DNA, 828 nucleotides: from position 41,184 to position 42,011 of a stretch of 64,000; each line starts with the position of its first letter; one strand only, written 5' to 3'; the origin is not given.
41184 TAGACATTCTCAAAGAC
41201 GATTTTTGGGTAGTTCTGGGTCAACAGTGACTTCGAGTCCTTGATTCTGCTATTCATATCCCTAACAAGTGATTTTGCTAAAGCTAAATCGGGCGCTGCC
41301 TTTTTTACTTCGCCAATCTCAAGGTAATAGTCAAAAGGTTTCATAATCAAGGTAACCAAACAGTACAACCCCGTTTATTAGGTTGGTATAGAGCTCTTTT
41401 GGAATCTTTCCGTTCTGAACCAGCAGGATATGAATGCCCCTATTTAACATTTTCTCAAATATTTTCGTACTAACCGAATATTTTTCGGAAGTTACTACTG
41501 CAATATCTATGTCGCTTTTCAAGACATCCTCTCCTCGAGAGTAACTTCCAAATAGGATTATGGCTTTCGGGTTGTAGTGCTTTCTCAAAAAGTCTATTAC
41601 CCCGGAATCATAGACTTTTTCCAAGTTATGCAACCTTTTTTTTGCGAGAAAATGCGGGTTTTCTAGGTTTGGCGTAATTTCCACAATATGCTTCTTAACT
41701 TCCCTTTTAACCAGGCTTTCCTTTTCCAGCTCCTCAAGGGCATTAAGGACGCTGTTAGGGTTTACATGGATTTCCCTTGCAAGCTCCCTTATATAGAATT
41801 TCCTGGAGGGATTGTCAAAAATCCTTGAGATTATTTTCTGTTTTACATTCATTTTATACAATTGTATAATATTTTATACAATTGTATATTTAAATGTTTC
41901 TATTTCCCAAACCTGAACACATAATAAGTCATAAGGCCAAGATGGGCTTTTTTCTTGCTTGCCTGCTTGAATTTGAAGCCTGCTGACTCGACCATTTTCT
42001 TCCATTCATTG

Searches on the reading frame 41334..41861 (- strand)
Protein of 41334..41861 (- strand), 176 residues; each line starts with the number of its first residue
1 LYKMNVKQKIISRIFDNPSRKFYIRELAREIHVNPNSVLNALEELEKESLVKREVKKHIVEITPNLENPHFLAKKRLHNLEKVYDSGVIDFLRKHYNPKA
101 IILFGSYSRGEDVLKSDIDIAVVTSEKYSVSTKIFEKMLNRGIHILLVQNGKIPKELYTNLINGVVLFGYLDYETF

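Call 9: search_protein_families(library=pfam, proteins=[window:41334-41861:-], max_evalue=1)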
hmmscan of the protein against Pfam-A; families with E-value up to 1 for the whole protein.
window:41334-41861:- (176 aa): 16 families
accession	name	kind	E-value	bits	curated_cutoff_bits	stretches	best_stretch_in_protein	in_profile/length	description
PF18765.7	Polbeta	-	4.2e-11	43.3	26.9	1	89-168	4-88/93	Polymerase beta, Nucleotidyltransferase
PF01909.29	NTP_transf_2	-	4.6e-09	37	21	1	88-139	4-61/93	Nucleotidyltransferase domain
PF00392.27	GntR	-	7.8e-05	22.7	27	1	7-56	10-59/64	Bacterial regulatory proteins, gntR family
PF03445.19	DUF294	-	0.00052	20.3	21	1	95-146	46-98/138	Putative nucleotidyltransferase DUF294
PF01047.28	MarR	-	0.0016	18.7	24.6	1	23-54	19-50/59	MarR family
PF01325.25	Fe_dep_repress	-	0.0022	18.6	26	1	25-58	26-59/60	Iron dependent repressor, N-terminal DNA binding domain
PF07381.18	EarA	-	0.0069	16.6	22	1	2-46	6-50/90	EarA-like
PF13412.12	HTH_24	-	0.0098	15.9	21.9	1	24-52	20-48/48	Winged helix-turn-helix DNA-binding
PF22600.2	MTPAP-like_central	-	0.011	16.3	27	1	74-131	20-72/139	Poly(A) RNA polymerase, mitochondrial-like, central palm domain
PF25212.1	HVO_A0114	-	0.017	15.3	27.6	1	23-58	38-73/84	HVO_A0114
PF12668.12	DUF3791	-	0.021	15.3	25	0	84-97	26-39/60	Protein of unknown function (DUF3791)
PF16224.10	DUF4883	-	0.05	14.5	27.1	1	18-84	2-69/119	DOmain of unknown function (DUF4883)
PF24270.1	HTH_Cmi2_C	-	0.053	14.2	27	1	23-56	90-123/125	Cmi2, C-terminal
PF03965.22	Penicillinase_R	-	0.054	14.3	22.6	1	25-94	25-94/115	Penicillinase repressor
PF13545.12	HTH_Crp_2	-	0.13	12.6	27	1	25-60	26-59/70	Crp-like helix-turn-helix domain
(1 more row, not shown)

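Call 10: search_protein_families(library=ncbifam, proteins=[window:41334-41861:-], max_evalue=1)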
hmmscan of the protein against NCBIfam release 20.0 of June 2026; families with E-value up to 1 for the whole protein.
window:41334-41861:- (176 aa): 16 families
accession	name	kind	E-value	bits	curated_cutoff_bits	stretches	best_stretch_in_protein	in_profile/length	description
NF047752.1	MntA_antitoxin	equivalog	2.1e-09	37.2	60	1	92-130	1-39/106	type VII toxin-antitoxin system MntA family adenylyltransferase antitoxin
NF028535.0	ANT_4p_II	subfamily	0.00015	21.1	350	1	89-145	9-67/251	ANT(4')-II family aminoglycoside nucleotidyltransferase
TIGR01884.1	cas_HTH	subfamily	0.00017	21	60.2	1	22-63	157-199/202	CRISPR-associated CARF protein Csa3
NF051895.1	anti_phage_HalB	equivalog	0.00037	20.2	190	1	100-129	1-30/211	anti-phage Hailong system nucleotidyltransferase HalB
NF053602.1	Phr_regulator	exception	0.0024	17.5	320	1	19-134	23-131/191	heat shock transcription regulator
NF052282.1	PLP_TF_PdxR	equivalog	0.005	15.9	320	1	24-68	28-73/448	MocR-like pyridoxine biosynthesis transcription factor PdxR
TIGR03639.1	cas1_NMENI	exception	0.0063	15.8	120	1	114-160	31-77/278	type II CRISPR-associated endonuclease Cas1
NF050045.1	rSAM_RiPP_KGR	equivalog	0.014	15.4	50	1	39-65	5-30/47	KGR family RaS-RiPP peptide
NF012212.1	ANT_9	subfamily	0.02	14.2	340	1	100-133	23-56/249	aminoglycoside nucleotidyltransferase ANT(9)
NF052281.1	rhizopine_MocR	equivalog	0.029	13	650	1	5-62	26-85/479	rhizopine catabolism transcriptional regulator MocR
NF053660.1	ORF80_fam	equivalog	0.045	13.6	95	1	5-56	2-51/70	ORF80 family leucine zipper DNA-binding protein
NF040939.2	trans_reg_lrs14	equivalog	0.053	13.6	90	1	19-57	34-72/103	Lrs14 family HTH-type transcriptional regulator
NF003210.0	PRK04172.1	equivalog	0.064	12.1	350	1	9-82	10-84/496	phenylalanine--tRNA ligase subunit alpha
NF002837.0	PRK03059.1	equivalog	0.078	11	1010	1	51-129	14-93/857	[protein-PII] uridylyltransferase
NF033558.1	transpos_IS1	equivalog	0.15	12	100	1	2-76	40-111/199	IS1 family transposase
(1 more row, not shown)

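Call 14: find_homologous_proteins(query=window:41334-41861:-)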
Query window:41334-41861:- (176 aa): 1221 proteins with E <= 0.001 among 1481 candidates; the best 120 are listed.
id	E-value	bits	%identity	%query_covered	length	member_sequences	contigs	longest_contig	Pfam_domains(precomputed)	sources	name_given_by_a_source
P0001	7.9e-106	369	100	98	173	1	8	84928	PF18765.8,PF01909.30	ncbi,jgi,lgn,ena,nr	ncbi:MAG TPA: nucleotidyltransferase domain-containing protein [Candidatus Nanoarchaeia archaeon]|nr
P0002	2.1e-96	338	90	98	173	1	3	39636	PF18765.8,PF01909.30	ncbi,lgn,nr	ncbi:nucleotidyltransferase domain-containing protein [Candidatus Woesearchaeota archaeon]|nr:nucleo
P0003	1.5e-63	231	61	96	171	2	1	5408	PF18765.8,PF01909.30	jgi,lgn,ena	-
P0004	3.9e-63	230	64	98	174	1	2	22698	PF18765.8,PF01909.30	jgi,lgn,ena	-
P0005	1.2e-61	225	57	96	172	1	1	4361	PF18765.8,PF01909.30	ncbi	-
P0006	4.7e-61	223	60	95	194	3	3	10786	PF18765.8,PF01909.30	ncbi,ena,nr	ncbi:nucleotidyltransferase domain-containing protein [Candidatus Woesearchaeota archaeon]|nr:nucleo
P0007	9.2e-61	222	59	97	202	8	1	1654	PF18765.8,PF01909.30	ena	-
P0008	1.2e-60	222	60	94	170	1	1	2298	PF01047.29,PF18765.8,PF01909.30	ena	-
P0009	2.3e-60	221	60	95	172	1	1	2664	PF18765.8,PF01909.30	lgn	-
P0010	3.6e-60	220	63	96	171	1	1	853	PF18765.8,PF01909.30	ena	-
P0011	2.6e-59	218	59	98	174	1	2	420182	PF18765.8,PF01909.30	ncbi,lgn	-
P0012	4.5e-59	217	56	96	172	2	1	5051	PF18765.8,PF01909.30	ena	-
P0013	1.0e-58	216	60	96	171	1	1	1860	PF18765.8,PF01909.30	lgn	-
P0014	1.4e-58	215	59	98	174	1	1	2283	PF18765.8,PF01909.30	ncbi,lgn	-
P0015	9.9e-56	206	59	98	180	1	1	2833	PF01047.29,PF18765.8,PF01909.30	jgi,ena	-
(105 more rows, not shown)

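Call 15: find_encoding_contigs(protein=P0002, flank=10000, max_places=6)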
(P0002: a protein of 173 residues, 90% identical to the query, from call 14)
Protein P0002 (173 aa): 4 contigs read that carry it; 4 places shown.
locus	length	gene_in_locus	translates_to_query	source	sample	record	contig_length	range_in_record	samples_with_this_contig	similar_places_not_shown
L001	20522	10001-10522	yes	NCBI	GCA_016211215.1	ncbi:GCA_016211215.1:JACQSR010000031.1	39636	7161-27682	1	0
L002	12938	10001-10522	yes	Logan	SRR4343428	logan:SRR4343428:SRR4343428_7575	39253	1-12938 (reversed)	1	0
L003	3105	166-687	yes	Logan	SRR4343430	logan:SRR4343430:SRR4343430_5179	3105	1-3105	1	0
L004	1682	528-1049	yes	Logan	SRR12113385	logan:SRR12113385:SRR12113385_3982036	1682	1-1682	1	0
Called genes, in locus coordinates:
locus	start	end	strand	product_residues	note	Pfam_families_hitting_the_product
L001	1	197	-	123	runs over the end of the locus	PF10049:DUF2283 (weak)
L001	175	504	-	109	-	-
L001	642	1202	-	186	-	PF01871:AMMECR1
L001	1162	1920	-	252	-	PF01875:Memo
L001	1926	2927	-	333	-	PF13353:Fer4_12 (weak), PF04055:Radical_SAM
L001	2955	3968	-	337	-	PF00389:2-Hacid_dh, PF07991:KARI_N (faint), PF02826:2-Hacid_dh_C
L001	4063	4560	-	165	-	PF00710:Asparaginase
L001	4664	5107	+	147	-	PF13404:HTH_AsnC-type (weak), PF13412:HTH_24, PF01037:AsnC_trans_reg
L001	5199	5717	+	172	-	-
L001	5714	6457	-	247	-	PF01026:TatD_DNase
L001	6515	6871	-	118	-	-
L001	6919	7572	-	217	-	PF00702:Hydrolase, PF12710:HAD, PF13419:HAD_2, PF08282:Hydrolase_3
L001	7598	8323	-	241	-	-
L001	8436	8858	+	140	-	-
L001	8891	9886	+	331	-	-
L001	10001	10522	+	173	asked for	PF01909:NTP_transf_2, PF18765:Polbeta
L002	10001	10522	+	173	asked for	PF01909:NTP_transf_2, PF18765:Polbeta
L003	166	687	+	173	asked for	PF01909:NTP_transf_2, PF18765:Polbeta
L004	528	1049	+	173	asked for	PF01909:NTP_transf_2, PF18765:Polbeta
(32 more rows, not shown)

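Call 16: find_encoding_contigs(protein=P0001, flank=10000, max_places=8)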
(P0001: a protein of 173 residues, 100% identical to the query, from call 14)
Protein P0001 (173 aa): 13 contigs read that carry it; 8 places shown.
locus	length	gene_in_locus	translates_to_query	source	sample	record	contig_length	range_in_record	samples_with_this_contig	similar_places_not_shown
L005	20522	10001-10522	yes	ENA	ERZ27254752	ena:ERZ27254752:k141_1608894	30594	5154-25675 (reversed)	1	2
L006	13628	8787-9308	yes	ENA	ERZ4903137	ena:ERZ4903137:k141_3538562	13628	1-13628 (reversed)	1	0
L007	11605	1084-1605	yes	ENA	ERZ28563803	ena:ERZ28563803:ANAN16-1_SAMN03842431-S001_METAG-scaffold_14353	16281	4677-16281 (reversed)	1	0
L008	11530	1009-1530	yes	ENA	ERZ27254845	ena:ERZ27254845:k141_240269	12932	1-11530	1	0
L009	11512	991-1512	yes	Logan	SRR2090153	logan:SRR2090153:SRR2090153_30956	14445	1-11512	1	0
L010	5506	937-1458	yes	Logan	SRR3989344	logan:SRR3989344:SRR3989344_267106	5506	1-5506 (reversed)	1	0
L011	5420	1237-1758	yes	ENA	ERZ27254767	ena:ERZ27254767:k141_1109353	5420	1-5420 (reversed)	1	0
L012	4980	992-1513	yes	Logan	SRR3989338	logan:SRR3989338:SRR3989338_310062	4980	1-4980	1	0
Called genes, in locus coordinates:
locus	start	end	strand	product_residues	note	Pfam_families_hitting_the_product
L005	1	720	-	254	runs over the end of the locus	-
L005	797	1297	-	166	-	-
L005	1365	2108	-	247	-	PF01026:TatD_DNase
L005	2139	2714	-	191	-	-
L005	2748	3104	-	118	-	-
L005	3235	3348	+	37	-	-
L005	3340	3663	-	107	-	-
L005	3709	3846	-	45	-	-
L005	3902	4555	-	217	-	PF00702:Hydrolase, PF12710:HAD, PF13419:HAD_2, PF08282:Hydrolase_3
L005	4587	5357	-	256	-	-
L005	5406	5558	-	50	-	-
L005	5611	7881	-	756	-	PF13384:HTH_23 (faint)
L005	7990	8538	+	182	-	-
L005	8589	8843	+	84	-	-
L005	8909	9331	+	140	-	-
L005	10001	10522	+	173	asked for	PF01909:NTP_transf_2, PF18765:Polbeta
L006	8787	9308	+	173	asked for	PF01909:NTP_transf_2, PF18765:Polbeta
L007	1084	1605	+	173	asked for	PF01909:NTP_transf_2, PF18765:Polbeta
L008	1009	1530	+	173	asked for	PF01909:NTP_transf_2, PF18765:Polbeta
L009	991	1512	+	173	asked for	PF01909:NTP_transf_2, PF18765:Polbeta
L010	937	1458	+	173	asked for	PF01909:NTP_transf_2, PF18765:Polbeta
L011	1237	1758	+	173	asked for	PF01909:NTP_transf_2, PF18765:Polbeta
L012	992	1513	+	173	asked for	PF01909:NTP_transf_2, PF18765:Polbeta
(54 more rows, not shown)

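Call 20: find_related_loci(query=window:41334-41861:-, collection=genome_contigs, flank=10000)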
Query window:41334-41861:- (176 aa) in genome_contigs; peptide patterns used: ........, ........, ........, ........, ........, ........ (x = any residue, [..] = any of these).
87 stretches matched a pattern, but none encodes a relative of the query by tblastn (E <= 1e-3).

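Call 25: find_related_loci(query=A1, collection=metagenome_contigs, flank=6000)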
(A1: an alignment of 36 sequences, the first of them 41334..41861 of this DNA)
Query A1 (176 aa) in metagenome_contigs; peptide patterns used: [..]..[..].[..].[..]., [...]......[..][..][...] (x = any residue, [..] = any of these).
600 stretches matched a pattern (row limit reached: there are more); 232 encode a relative of the query (tblastn E <= 1e-3); the best 80 are kept; 80 distinct loci.
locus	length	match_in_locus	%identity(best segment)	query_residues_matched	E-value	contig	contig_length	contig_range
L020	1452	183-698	64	1-172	1e-74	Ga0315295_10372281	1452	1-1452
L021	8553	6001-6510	59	3-172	1e-66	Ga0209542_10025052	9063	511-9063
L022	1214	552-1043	48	7-171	2e-50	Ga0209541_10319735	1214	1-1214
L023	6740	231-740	46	3-171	2e-48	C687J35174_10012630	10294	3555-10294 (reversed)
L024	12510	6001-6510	47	3-171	3e-47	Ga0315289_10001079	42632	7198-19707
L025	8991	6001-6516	42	1-171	4e-46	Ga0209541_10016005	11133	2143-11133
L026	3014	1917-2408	47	8-171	2e-45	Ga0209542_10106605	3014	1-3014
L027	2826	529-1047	50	1-171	3e-45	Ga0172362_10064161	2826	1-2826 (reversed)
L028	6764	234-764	46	3-176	2e-44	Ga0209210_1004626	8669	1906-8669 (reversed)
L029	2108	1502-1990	48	8-169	2e-42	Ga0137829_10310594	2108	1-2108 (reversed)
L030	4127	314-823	45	1-169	5e-42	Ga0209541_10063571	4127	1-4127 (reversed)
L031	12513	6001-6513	42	1-172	1e-40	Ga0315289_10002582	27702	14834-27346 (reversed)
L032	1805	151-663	41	1-172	9e-40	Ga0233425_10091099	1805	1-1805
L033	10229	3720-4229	41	1-169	1e-38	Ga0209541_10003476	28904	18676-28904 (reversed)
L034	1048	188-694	42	1-171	2e-40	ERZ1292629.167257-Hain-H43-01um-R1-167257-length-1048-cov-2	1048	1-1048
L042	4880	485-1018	39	1-175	2e-34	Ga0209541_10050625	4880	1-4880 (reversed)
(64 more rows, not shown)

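Call 41: find_encoding_contigs(protein=P0011, flank=10000, max_places=2)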
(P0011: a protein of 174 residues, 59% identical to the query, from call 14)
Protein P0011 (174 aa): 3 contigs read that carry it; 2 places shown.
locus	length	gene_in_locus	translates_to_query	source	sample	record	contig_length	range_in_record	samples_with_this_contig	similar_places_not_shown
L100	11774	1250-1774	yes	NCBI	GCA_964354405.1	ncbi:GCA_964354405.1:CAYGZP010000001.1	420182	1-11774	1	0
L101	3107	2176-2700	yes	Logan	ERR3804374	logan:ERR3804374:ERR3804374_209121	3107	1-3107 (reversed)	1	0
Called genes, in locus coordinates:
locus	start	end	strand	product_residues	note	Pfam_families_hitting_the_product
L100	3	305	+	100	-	?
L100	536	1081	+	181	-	PF01909:NTP_transf_2, PF18765:Polbeta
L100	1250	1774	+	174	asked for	PF01909:NTP_transf_2, PF18765:Polbeta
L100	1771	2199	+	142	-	-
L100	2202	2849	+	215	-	-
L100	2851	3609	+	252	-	-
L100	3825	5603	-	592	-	PF17957:Big_7 (weak)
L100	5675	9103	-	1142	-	PF00082:Peptidase_S8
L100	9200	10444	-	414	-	PF05048:NosD, PF13229:Beta_helix, PF05048:NosD, PF13229:Beta_helix, PF05048:NosD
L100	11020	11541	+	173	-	PF00583:Acetyltransf_1 (weak), PF13508:Acetyltransf_7 (faint)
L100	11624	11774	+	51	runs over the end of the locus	PF03911:Sec61_beta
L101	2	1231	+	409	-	?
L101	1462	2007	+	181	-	PF01909:NTP_transf_2, PF18765:Polbeta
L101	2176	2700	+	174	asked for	PF01909:NTP_transf_2, PF18765:Polbeta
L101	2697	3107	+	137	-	?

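Call 42: find_encoding_contigs(protein=P0004, flank=10000, max_places=2)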
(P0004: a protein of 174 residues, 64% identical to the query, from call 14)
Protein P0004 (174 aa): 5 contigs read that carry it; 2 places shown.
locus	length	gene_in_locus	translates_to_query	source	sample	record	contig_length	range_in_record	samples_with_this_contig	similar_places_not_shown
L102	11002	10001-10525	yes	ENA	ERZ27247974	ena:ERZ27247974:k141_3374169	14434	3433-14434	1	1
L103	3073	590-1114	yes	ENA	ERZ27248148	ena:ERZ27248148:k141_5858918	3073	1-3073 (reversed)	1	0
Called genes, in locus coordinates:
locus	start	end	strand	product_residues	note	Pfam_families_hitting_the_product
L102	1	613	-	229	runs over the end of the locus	PF01172:SBDS_N, PF09377:SBDS_domain_II, PF20268:SBDS_C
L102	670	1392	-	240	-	PF10584:Proteasome_A_N, PF00227:Proteasome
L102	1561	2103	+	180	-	-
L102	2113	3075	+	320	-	-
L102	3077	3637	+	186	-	-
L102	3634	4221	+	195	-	-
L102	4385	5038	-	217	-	-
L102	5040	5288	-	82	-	-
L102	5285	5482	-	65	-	-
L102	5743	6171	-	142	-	PF25212:HVO_A0114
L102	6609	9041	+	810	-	PF05124:S_layer_C (weak)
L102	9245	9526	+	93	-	-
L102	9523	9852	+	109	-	-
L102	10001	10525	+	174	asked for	PF01909:NTP_transf_2, PF18765:Polbeta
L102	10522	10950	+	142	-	-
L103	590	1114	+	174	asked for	PF01909:NTP_transf_2, PF18765:Polbeta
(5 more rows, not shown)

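Call 51: search_protein_families(library=pfam, proteins=[L042:3528-3827:-, L042:4008-4271:-, L042:3847-4008:-], max_evalue=0.1)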
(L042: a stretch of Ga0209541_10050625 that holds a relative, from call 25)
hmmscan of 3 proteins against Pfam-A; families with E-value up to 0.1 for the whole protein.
L042:3528-3827:- (100 aa): 2 families
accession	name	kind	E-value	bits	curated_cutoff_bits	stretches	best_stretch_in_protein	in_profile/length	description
PF05016.21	ParE_toxin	-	0.00053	21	23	1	14-84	23-82/89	ParE toxin of type II toxin-antitoxin system, parDE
PF06769.20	YoeB_toxin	-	0.0063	17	27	1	16-83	15-75/80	YoeB-like toxin of bacterial type II toxin-antitoxin system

L042:4008-4271:- (88 aa): 2 families
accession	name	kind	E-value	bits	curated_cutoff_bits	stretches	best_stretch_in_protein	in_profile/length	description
PF15581.11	Imm58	-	0.038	14.5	25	1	34-71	57-93/109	Immunity protein 58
PF11586.13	DUF3242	-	0.04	14.2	25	1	23-71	50-96/126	Protein of unknown function (DUF3242)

L042:3847-4008:- (54 aa): 1 family
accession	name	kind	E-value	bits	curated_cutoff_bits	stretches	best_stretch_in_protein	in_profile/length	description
PF05031.18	NEAT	-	0.072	14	32.8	1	15-45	8-38/119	Iron Transport-associated domain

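Call 53: find_related_loci(query=A1, collection=genome_contigs, flank=10000)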
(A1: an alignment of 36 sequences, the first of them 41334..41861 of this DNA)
Query A1 (176 aa) in genome_contigs; peptide patterns used: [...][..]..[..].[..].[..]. (x = any residue, [..] = any of these).
523 stretches matched a pattern; 515 encode a relative of the query (tblastn E <= 1e-3); the best 80 are kept; 80 distinct loci.
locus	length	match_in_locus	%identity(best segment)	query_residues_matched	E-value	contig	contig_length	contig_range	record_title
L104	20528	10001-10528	90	1-176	3e-104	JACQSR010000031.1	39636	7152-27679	MAG: Candidatus Woesearchaeota archaeon isolate NC_groundwater_1390_Ag_S-0.2um_45_88 S_p2_S4_coassembly_k141_3715164, wh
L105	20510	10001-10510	62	3-172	7e-69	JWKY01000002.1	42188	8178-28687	MAG: archaeon GW2011_AR19 QT10_C0002, whole genome shotgun sequence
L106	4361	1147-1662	57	1-172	2e-68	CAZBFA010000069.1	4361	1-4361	MAG TPA_asm: Candidatus Woesearchaeota archaeon isolate SRP090828_co2_58 genome assembly, contig: NODE_8976_length_4361_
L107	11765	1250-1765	59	1-172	5e-66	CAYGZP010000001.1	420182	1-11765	MAG TPA_asm: Candidatus Woesearchaeota archaeon isolate ERP119294_co1_199 genome assembly, contig: NODE_16_length_420182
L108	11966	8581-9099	50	3-171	2e-53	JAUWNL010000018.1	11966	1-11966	MAG: archaeon isolate CSMAG_2423 CSMAG_2423_k141_447878_length_11966_cov_16.9702, whole genome shotgun sequence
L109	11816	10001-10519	49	1-174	4e-52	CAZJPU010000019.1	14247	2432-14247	MAG TPA_asm: Candidatus Woesearchaeota archaeon isolate binchicken_co181_604 genome assembly, contig: NODE_7610_length_1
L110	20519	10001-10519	50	3-175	2e-51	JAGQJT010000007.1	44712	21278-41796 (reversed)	MAG: Nanoarchaeota archaeon isolate HKST-UBA01 NODE_7_length_44712_cov_5.876644, whole genome shotgun sequence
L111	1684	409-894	51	9-171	2e-51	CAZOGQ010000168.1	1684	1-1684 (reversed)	MAG TPA_asm: Candidatus Woesearchaeota archaeon isolate SRP214966_co4_519 genome assembly, contig: NODE_164408_length_16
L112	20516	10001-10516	45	1-172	3e-48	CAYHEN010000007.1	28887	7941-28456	MAG TPA_asm: Candidatus Woesearchaeota archaeon isolate ERP119705_co12_12 genome assembly, contig: NODE_1749_length_2888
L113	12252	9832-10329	45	7-171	2e-48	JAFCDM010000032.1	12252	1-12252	Candidatus Pacearchaeota archaeon isolate Meg19_1012_Bin_465 Meg19_1012_Bin_465_scaffold_51124, whole genome shotgun seq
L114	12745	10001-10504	49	1-169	8e-47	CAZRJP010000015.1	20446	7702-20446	MAG TPA_asm: Candidatus Woesearchaeota archaeon isolate SRP141376_co1_55 genome assembly, contig: NODE_5607_length_20446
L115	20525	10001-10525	44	1-175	1e-45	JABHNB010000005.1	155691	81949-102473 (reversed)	MAG: archaeon isolate SI037S2_bin81 k141_755266, whole genome shotgun sequence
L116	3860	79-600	45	3-176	1e-44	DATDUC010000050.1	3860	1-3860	MAG TPA_asm: archaeon isolate SMAG_U8047 k141_1428003, whole genome shotgun sequence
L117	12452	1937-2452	44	1-171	3e-44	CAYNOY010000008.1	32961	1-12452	MAG TPA_asm: Candidatus Woesearchaeota archaeon isolate SRP104257_co1_44 genome assembly, contig: NODE_546_length_32961_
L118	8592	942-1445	45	9-176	3e-43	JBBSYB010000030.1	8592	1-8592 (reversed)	MAG: Candidatus Aenigmatarchaeota archaeon isolate H43-bin179_1 H43_bin179_1_000000000030, whole genome shotgun sequence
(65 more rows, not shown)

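Call 71: search_protein_families(library=padloc, proteins=[window:41334-41861:-], max_evalue=0.01)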
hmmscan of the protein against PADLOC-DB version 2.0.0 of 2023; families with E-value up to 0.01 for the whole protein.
window:41334-41861:- (176 aa): 17 families
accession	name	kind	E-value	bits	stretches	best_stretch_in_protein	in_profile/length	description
PDLC04368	PDC-M05A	-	2e-14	51.9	1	5-145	13-158/201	-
PDLC04903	PDC-S09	-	1.8e-09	35.8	1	92-138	18-65/108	-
PDLC04369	PDC-M05A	-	1.8e-08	32.3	1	9-130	17-135/201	-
PDLC04906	PDC-S09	-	7.2e-08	30.7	1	91-147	17-79/98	-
PDLC04907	PDC-S09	-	9.9e-08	30.1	1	89-148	18-77/114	-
PDLC04901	PDC-S09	-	1.4e-06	27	1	81-161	5-83/126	-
PDLC04904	PDC-S09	-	3e-06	25.4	1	91-130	18-57/104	-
PDLC04902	PDC-S09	-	4.3e-06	25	1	94-135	17-58/97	-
PDLC01434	CasR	-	3.2e-05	21.9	1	22-63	142-183/191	"CAS-I,CAS-II,CAS-III,CAS-IV,CAS-V,CAS-VI; associated_signaling"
PDLC01268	CasR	-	0.00077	17.5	1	23-61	139-175/179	"CAS-I,CAS-II,CAS-III,CAS-IV,CAS-V,CAS-VI; associated_signaling"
PDLC00926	Cas1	-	0.0017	15.8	1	114-160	31-77/278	"CRISPR-associated endonuclease Cas1, subtype II/NMENI"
PDLC01333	Cas1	-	0.0022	15.5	1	113-159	30-76/270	"CAS-I,CAS-II,CAS-III,CAS-IV,CAS-V,CAS-VI; acquisition_1"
PDLC01850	CARF3--CARF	-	0.0029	15.5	1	7-65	147-203/209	-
PDLC04905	PDC-S09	-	0.0032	15.8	1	89-129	12-53/101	-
PDLC01848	CARF3--CARF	-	0.0032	15.2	1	9-55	141-183/197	-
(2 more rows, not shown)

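Call 83: find_related_loci(query=A1, collection=viral_contigs, flank=5000)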
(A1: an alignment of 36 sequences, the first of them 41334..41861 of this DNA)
Query A1 (176 aa) in viral_contigs; peptide patterns used: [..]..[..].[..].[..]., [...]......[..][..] (x = any residue, [..] = any of these).
136 stretches matched a pattern; 1 encode a relative of the query (tblastn E <= 1e-3); 1 distinct loci.
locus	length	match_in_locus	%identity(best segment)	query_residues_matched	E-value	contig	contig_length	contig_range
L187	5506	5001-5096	47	92-123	1e-6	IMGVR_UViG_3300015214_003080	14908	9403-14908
